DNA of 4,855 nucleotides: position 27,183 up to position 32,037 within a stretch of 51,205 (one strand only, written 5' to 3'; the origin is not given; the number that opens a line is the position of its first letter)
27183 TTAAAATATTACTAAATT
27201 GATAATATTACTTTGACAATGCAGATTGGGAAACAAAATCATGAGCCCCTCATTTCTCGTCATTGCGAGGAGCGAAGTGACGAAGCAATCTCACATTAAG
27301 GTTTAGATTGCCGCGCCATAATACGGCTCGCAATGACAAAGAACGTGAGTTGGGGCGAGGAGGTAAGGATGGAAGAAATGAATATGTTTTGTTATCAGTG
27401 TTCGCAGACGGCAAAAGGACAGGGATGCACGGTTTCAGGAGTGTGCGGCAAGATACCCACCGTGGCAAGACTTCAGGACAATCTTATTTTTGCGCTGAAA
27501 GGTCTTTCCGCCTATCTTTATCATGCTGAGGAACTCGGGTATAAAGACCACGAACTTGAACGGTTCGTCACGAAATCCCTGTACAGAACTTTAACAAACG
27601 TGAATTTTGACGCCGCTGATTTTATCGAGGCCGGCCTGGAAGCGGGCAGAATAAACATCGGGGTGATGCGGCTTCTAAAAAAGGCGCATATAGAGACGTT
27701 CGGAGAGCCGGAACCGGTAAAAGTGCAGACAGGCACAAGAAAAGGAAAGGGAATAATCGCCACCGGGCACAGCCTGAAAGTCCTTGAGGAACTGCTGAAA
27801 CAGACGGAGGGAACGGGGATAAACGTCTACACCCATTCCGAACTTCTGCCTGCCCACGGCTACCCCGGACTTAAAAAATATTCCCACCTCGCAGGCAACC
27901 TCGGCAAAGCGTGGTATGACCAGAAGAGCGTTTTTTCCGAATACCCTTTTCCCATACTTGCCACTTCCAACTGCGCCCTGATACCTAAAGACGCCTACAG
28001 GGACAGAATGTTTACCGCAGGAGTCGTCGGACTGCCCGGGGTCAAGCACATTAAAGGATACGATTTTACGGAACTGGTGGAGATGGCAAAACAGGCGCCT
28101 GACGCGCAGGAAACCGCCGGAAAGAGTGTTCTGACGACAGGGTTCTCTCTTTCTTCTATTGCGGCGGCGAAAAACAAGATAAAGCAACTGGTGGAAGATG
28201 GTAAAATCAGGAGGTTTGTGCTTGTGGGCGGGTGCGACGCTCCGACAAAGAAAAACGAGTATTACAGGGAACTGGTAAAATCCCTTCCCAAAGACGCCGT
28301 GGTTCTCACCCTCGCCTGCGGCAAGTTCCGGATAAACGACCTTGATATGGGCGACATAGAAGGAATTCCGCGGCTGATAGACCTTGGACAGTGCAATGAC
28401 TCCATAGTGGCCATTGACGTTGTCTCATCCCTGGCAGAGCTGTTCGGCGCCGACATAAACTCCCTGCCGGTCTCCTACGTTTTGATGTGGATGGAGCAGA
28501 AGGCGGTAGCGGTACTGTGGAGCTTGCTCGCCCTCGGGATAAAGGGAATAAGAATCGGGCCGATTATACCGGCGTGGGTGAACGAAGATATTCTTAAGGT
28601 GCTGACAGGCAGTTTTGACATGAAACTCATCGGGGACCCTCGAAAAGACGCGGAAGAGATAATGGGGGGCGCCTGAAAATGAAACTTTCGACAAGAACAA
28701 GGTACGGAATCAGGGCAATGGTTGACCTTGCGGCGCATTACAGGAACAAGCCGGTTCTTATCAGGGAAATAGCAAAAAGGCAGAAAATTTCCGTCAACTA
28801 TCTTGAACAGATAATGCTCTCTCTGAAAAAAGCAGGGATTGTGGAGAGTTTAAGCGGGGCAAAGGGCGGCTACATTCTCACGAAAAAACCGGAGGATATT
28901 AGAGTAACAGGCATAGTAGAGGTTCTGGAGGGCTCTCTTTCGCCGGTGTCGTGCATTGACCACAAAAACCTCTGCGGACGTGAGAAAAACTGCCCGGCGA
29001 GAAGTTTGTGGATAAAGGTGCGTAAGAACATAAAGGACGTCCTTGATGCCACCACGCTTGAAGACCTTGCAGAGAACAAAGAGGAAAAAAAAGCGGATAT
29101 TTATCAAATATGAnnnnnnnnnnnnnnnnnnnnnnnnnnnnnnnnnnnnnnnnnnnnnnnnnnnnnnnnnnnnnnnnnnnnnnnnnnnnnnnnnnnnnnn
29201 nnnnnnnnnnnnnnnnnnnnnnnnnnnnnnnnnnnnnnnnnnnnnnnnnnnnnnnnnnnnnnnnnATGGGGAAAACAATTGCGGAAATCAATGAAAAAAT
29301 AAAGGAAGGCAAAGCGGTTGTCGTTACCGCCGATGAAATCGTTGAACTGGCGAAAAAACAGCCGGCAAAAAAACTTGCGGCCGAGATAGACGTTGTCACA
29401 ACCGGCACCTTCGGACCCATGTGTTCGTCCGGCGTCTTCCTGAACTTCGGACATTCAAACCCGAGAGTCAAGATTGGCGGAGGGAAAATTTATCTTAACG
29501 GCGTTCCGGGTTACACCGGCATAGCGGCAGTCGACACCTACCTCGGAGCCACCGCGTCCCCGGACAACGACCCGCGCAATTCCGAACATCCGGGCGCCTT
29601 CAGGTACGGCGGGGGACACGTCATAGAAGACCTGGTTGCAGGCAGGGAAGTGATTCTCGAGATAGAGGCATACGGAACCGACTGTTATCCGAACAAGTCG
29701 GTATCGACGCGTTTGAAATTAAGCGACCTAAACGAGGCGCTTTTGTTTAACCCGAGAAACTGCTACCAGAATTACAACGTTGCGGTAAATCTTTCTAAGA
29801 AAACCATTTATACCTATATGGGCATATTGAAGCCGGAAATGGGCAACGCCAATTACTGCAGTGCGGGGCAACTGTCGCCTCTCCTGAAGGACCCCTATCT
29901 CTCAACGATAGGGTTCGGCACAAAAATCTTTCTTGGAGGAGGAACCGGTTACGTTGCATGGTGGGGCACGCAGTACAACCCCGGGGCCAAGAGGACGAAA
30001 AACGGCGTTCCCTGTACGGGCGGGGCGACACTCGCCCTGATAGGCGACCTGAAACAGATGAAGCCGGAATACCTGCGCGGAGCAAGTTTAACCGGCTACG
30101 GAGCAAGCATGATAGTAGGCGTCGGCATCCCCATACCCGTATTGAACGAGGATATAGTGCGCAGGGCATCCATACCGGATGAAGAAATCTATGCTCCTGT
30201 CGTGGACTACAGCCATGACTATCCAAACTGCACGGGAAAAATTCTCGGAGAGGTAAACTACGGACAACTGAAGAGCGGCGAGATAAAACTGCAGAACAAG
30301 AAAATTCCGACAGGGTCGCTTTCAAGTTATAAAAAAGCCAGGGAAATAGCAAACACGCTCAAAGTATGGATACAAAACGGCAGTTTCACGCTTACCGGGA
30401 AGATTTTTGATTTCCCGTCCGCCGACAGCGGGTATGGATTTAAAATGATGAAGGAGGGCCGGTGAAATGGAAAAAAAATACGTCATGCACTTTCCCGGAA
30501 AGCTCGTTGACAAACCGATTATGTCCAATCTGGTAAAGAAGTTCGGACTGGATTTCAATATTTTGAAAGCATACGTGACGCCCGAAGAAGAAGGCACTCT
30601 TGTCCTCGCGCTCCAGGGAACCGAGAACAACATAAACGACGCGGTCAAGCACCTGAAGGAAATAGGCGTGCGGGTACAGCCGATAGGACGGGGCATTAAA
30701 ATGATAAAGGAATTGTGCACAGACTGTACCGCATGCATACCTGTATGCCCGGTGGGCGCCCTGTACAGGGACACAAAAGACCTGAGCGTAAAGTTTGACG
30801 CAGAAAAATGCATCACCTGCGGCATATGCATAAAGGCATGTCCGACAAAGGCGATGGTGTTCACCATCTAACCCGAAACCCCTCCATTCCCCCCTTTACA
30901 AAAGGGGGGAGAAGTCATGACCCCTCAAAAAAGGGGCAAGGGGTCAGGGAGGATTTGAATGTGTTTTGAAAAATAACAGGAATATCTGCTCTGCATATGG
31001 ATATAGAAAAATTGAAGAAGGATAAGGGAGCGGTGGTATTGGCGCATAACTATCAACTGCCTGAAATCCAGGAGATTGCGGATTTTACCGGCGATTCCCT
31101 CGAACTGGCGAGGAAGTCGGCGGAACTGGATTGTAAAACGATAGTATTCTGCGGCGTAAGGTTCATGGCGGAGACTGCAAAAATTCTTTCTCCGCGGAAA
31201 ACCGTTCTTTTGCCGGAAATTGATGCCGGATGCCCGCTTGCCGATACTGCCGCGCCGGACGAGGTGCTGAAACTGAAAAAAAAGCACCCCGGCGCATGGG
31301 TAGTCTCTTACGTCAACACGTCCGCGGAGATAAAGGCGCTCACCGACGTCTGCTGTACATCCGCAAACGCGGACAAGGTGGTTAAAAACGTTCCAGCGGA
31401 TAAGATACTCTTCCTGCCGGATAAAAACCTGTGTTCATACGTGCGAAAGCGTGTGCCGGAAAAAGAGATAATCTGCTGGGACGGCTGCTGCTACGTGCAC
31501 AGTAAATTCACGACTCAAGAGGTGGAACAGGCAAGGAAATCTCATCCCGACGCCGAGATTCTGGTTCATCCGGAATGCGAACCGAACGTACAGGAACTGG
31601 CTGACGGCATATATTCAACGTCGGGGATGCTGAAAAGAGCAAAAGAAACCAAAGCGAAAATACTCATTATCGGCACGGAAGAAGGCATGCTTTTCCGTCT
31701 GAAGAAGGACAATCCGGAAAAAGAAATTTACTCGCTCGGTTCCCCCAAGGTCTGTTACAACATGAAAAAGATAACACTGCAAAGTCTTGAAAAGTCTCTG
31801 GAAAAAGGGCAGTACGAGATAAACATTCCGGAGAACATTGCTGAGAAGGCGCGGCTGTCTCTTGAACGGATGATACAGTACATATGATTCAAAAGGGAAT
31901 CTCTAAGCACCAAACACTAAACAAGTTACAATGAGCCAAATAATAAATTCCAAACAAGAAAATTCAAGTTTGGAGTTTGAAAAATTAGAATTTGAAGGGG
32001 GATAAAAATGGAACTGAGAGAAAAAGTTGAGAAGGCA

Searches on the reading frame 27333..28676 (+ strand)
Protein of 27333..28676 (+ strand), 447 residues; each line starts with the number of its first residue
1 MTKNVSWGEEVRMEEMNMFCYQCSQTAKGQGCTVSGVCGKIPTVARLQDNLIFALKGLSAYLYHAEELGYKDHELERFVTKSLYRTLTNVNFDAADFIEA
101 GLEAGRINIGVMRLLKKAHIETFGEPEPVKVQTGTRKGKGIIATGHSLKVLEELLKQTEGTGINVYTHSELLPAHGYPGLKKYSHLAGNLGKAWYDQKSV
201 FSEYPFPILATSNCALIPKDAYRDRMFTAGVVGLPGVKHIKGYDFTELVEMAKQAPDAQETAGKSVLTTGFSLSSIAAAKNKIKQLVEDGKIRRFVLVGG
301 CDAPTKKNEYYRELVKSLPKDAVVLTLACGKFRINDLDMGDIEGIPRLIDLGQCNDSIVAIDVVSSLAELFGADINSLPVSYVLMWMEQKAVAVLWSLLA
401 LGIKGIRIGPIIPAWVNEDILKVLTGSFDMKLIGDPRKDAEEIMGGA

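Call 13: find_encoding_contigs(protein=window:27333-28676:+, flank=10000, max_places=10)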
Protein window:27333-28676:+ (447 aa): no gene with exactly this product is on record in the collection.

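Call 16: find_encoding_contigs(protein=window:27369-28676:+, flank=10000, max_places=10)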
Protein window:27369-28676:+ (435 aa): no gene with exactly this product is on record in the collection.

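Call 29: search_protein_families(library=pfam, proteins=[window:27369-28676:+])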
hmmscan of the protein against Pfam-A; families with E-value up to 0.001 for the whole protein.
window:27369-28676:+ (435 aa): 1 family
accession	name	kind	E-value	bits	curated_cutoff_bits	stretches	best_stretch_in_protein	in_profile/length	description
PF03063.25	Prismane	-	1.3e-121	407.3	27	2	65-428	141-512/513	Prismane/CO dehydrogenase family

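Call 38: find_homologous_proteins(query=window:27369-28676:+, max_evalue=1e-100)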
Query window:27369-28676:+ (435 aa): 7949 proteins with E <= 1e-100 among 8000 candidates; the best 120 are listed.
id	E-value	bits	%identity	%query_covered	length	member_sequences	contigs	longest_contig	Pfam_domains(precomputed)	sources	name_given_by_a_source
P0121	2.6e-291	984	100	100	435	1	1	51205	PF03063.26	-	-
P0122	1.1e-255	866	87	98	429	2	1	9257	PF03063.26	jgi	-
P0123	8.7e-255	863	86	99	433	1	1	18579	PF03063.26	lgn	-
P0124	1.6e-247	840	84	100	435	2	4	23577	PF03063.26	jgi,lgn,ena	-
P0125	1.2e-245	833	82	100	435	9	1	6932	PF03063.26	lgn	-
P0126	3.9e-241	819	83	99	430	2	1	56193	PF03063.26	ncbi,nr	ncbi:MAG: hydroxylamine reductase [Candidatus Omnitrophica bacterium]|nr:hydroxylamine reductase [Ca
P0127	1.7e-236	803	80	99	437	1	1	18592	PF03063.26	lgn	-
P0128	1.8e-235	800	79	100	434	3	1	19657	PF03063.26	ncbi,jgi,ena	jgi:hydroxylamine reductase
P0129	6.1e-231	785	78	100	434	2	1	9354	PF03063.26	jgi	-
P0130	5.7e-229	778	76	99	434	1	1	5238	PF03063.26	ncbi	-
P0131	1.9e-214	731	71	100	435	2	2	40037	PF03063.26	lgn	-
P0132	1.1e-212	725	72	99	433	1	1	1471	PF03063.26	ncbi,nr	ncbi:MAG: hydroxylamine reductase [bacterium]|nr:hydroxylamine reductase [bacterium]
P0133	1.2e-212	725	70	100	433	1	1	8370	PF03063.26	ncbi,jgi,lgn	-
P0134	1.3e-212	725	71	100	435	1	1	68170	PF03063.26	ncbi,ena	-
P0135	3.1e-212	723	70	100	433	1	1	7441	PF03063.26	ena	-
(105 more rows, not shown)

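Call 39: find_encoding_contigs(protein=P0122, flank=10000, max_places=3)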
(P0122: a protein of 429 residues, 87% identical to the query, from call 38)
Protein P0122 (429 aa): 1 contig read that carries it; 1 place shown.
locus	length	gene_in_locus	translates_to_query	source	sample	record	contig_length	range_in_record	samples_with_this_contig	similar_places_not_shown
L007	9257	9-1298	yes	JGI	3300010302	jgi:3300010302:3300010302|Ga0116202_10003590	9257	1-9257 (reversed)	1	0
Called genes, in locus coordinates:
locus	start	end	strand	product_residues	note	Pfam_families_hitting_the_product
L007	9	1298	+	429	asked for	PF03063:Prismane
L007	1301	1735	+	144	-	PF02082:Rrf2, PF03444:WHD_HrcA (weak)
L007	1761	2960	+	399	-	PF01837:HcyBio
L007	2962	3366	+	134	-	PF09383:NIL, PF13237:Fer4_10, PF14697:Fer4_21 (weak), PF12838:Fer4_7, PF13187:Fer4_9, PF00037:Fer4, PF12797:Fer4_2 (weak), PF12837:Fer4_6 (weak), +3 more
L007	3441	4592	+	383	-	PF00266:Aminotran_5, PF01053:Cys_Met_Meta_PP (faint), PF01212:Beta_elim_lyase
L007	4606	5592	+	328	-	PF02445:NadA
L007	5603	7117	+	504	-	PF01592:NifU_N (weak), PF14890:Intein_splicing, PF14528:LAGLIDADG_3 (weak), PF01592:NifU_N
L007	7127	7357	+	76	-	PF01106:NifU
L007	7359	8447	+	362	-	PF03054:tRNA_Me_trans, PF20259:tRNA_Me_trans_M, PF20258:tRNA_Me_trans_C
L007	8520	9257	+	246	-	?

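Call 40: find_encoding_contigs(protein=P0123, flank=10000, max_places=3)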
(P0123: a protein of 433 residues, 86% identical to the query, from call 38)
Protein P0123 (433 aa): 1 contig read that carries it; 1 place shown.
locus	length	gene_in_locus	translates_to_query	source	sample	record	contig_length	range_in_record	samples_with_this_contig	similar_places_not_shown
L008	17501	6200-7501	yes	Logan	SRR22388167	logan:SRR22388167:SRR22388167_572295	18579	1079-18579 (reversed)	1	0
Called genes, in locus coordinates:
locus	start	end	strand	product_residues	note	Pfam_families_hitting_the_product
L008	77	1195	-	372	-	PF01208:URO-D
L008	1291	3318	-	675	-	PF03747:ADP_ribosyl_GH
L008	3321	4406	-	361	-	PF01208:URO-D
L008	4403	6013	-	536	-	PF16586:DUF5060, PF13204:Apiosidase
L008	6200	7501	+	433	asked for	PF03063:Prismane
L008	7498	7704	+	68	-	-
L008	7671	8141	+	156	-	PF02082:Rrf2, PF03444:WHD_HrcA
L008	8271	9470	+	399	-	PF01837:HcyBio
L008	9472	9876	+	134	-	PF09383:NIL, PF13237:Fer4_10, PF14697:Fer4_21 (weak), PF12838:Fer4_7, PF13187:Fer4_9, PF00037:Fer4, PF12797:Fer4_2 (weak), PF12837:Fer4_6 (weak), +4 more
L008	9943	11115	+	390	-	PF00266:Aminotran_5, PF00155:Aminotran_1_2 (weak), PF01212:Beta_elim_lyase, PF01041:DegT_DnrJ_EryC1 (weak)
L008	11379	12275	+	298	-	PF02445:NadA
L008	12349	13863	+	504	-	PF14890:Intein_splicing, PF14528:LAGLIDADG_3 (weak), PF01592:NifU_N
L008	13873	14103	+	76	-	PF01106:NifU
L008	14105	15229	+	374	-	PF02540:NAD_synthase (weak), PF03054:tRNA_Me_trans, PF20259:tRNA_Me_trans_M, PF20258:tRNA_Me_trans_C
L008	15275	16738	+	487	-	PF04055:Radical_SAM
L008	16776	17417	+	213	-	PF09411:PagL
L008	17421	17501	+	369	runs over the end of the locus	PF02684:LpxB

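Call 41: find_encoding_contigs(protein=P0124, flank=10000, max_places=4)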
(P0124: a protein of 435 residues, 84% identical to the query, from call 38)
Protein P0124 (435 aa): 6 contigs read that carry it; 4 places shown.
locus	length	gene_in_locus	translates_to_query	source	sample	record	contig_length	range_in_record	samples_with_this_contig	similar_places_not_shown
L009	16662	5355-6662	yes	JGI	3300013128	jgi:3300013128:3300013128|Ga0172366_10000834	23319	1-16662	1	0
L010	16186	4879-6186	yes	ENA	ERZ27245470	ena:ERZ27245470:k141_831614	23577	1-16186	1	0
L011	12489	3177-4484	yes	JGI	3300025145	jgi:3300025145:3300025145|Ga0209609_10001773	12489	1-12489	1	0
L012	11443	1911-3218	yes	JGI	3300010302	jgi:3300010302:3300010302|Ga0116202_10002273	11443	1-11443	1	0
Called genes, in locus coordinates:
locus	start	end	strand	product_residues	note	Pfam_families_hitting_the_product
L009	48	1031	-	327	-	PF01261:AP_endonuc_2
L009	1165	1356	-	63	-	-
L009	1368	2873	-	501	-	PF00370:FGGY_N, PF02782:FGGY_C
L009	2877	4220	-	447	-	PF02788:RuBisCO_large_N, PF00016:RuBisCO_large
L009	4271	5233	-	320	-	PF01418:HTH_6, PF01380:SIS, PF13580:SIS_2 (weak)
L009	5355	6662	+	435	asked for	PF03063:Prismane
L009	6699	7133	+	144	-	PF02082:Rrf2, PF03444:WHD_HrcA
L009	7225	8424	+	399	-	PF01837:HcyBio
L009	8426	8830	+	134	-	PF09383:NIL, PF13237:Fer4_10, PF14697:Fer4_21 (weak), PF12838:Fer4_7, PF13187:Fer4_9, PF00037:Fer4, PF12797:Fer4_2 (weak), PF12837:Fer4_6 (weak), +3 more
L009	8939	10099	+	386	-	PF00266:Aminotran_5, PF01212:Beta_elim_lyase (weak)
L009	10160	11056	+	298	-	PF02445:NadA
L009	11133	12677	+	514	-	PF14890:Intein_splicing, PF14528:LAGLIDADG_3 (weak), PF01592:NifU_N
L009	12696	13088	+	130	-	PF04246:RseC_MucC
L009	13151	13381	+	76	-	PF01106:NifU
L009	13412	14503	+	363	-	PF02540:NAD_synthase (faint), PF03054:tRNA_Me_trans, PF20259:tRNA_Me_trans_M, PF20258:tRNA_Me_trans_C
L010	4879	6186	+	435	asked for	PF03063:Prismane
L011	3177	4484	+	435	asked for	PF03063:Prismane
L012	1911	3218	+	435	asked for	PF03063:Prismane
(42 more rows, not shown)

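Call 42: find_encoding_contigs(protein=P0126, flank=10000, max_places=3)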
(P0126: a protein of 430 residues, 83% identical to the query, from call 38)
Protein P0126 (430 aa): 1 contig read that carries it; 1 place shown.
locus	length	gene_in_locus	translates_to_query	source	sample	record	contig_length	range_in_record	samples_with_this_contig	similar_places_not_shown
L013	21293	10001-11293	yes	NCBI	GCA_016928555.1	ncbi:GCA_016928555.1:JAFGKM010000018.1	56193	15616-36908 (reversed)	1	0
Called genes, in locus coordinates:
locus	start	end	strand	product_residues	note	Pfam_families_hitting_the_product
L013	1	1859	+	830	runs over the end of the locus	PF01301:Glyco_hydro_35, PF02449:Glyco_hydro_42, PF22369:GLMA_2nd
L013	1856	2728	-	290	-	-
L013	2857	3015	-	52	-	-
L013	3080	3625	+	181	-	PF01965:DJ-1_PfpI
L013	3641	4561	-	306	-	PF01408:GFO_IDH_MocA (weak)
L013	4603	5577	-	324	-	PF01408:GFO_IDH_MocA, PF22725:GFO_IDH_MocA_C3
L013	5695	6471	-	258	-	PF00106:adh_short, PF01370:Epimerase (weak), PF08659:KR, PF13561:adh_short_C2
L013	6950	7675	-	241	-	PF06452:CBM9_1 (weak)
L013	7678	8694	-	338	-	PF02779:Transket_pyr, PF02780:Transketolase_C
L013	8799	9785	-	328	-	PF00676:E1_dh, PF02775:TPP_enzyme_C (faint), PF00456:Transketolase_N (weak)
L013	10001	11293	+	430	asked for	PF03063:Prismane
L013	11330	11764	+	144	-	PF02082:Rrf2, PF03444:WHD_HrcA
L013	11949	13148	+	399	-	PF01837:HcyBio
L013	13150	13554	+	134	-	PF09383:NIL, PF12838:Fer4_7, PF13237:Fer4_10, PF14697:Fer4_21 (weak), PF13187:Fer4_9, PF00037:Fer4, PF12797:Fer4_2 (weak), PF12837:Fer4_6, +4 more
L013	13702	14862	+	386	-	PF00266:Aminotran_5, PF01212:Beta_elim_lyase (weak)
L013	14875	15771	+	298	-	PF02445:NadA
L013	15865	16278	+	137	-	PF01592:NifU_N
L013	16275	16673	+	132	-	PF04246:RseC_MucC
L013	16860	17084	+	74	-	PF01106:NifU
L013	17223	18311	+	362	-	PF03054:tRNA_Me_trans, PF20259:tRNA_Me_trans_M, PF20258:tRNA_Me_trans_C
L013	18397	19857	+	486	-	PF13353:Fer4_12 (weak), PF04055:Radical_SAM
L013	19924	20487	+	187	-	PF09411:PagL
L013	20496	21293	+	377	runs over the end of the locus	PF02684:LpxB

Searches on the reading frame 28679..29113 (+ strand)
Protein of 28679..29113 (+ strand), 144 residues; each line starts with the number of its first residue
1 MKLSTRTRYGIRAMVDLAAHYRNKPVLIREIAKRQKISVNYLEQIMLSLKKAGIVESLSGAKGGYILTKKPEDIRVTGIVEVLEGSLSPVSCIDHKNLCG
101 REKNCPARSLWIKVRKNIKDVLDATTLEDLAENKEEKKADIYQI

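Call 29: search_protein_families(library=pfam, proteins=[window:28679-29113:+])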
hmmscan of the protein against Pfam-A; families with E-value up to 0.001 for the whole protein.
window:28679-29113:+ (144 aa): 2 families
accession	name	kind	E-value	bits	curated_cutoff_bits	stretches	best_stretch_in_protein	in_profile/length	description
PF02082.26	Rrf2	-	2.7e-42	144.5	30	1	3-133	1-132/132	Iron-dependent Transcriptional regulator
PF03444.21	HrcA_DNA-bdg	-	1.1e-06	28.7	21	1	6-71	5-69/79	Winged helix-turn-helix transcription repressor, HrcA DNA-binding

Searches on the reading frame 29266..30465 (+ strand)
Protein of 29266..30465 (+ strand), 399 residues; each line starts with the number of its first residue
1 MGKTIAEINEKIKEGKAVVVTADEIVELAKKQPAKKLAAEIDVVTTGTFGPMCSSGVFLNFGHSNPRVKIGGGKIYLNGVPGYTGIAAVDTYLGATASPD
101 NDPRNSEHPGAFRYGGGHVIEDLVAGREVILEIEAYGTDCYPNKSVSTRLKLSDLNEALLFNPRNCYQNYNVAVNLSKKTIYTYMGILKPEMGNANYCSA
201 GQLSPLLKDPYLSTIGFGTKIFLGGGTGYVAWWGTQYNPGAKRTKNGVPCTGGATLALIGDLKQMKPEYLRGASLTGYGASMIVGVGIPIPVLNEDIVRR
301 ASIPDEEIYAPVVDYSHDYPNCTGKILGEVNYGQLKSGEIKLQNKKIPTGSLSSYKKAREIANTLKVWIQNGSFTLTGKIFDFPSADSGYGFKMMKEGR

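Call 29: search_protein_families(library=pfam, proteins=[window:29266-30465:+])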
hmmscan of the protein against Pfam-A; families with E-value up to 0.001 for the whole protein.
window:29266-30465:+ (399 aa): 1 family
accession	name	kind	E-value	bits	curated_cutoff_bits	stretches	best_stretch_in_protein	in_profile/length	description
PF01837.22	HcyBio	-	1.5e-151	504.7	26.2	1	17-376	1-349/349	Homocysteine biosynthesis enzyme, sulfur-incorporation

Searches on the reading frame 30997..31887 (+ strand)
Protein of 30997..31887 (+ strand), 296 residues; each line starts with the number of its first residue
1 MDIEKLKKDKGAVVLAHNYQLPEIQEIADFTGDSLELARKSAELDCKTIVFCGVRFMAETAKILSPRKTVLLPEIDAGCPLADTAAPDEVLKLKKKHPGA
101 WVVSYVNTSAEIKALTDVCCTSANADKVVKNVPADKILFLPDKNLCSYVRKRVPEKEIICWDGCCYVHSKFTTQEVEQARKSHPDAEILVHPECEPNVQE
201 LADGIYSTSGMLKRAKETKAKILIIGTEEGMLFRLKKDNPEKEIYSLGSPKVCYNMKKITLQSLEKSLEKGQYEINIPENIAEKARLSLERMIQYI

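Call 29: search_protein_families(library=pfam, proteins=[window:30997-31887:+])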
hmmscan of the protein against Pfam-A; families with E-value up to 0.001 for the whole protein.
window:30997-31887:+ (296 aa): 1 family
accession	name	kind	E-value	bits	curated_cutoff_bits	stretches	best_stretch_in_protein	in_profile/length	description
PF02445.21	NadA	-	6.2e-124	413.3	27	1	2-294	2-295/295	Quinolinate synthetase A protein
